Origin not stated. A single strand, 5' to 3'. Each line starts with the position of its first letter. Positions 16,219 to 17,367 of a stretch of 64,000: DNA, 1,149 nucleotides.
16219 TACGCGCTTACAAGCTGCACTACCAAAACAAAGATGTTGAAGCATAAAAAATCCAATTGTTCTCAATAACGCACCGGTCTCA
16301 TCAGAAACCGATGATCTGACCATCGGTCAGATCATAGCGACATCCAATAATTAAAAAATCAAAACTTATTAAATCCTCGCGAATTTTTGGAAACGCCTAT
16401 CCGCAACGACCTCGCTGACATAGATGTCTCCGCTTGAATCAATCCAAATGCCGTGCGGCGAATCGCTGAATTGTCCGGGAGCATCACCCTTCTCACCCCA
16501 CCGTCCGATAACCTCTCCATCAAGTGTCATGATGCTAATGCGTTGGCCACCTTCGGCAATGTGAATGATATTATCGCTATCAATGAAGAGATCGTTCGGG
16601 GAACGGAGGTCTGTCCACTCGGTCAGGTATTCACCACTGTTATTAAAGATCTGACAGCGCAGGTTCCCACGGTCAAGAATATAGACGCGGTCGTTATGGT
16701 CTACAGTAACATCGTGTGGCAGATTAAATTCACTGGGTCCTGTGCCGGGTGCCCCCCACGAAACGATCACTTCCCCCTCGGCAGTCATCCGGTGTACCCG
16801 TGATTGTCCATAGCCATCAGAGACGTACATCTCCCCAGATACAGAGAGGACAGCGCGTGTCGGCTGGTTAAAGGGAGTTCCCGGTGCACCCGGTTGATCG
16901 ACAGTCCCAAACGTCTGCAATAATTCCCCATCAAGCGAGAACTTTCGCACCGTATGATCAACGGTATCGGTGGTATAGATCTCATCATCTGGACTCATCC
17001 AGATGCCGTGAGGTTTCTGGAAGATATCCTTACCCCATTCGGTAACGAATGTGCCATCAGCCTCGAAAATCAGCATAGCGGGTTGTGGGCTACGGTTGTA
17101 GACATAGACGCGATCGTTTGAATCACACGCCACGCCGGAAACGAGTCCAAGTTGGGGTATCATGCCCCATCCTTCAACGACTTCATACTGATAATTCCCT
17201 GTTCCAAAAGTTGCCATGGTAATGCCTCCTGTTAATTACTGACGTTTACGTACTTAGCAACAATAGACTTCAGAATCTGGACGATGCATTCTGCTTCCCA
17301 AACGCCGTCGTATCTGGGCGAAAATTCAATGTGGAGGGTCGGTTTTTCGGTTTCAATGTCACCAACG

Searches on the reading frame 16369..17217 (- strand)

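Call 26: search_protein_families(library=pfam, proteins=[window:16369-17217:-])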
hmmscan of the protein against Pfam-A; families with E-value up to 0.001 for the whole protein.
window:16369-17217:- (282 aa): 4 families
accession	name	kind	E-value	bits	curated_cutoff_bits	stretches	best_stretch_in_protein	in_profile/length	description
PF01436.27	NHL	-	4.7e-20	71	20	2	66-93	1-28/28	NHL repeat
PF17170.10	DUF5128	-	1.1e-08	35.1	22.9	1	123-200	49-127/321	6-bladed beta-propeller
PF06739.17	SBBP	-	0.00014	22.2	20.5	0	251-267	12-28/38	Beta-propeller repeat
PF08450.18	SGL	-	0.00057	20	26.3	0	47-163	116-229/246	SMP-30/Gluconolactonase/LRE-like region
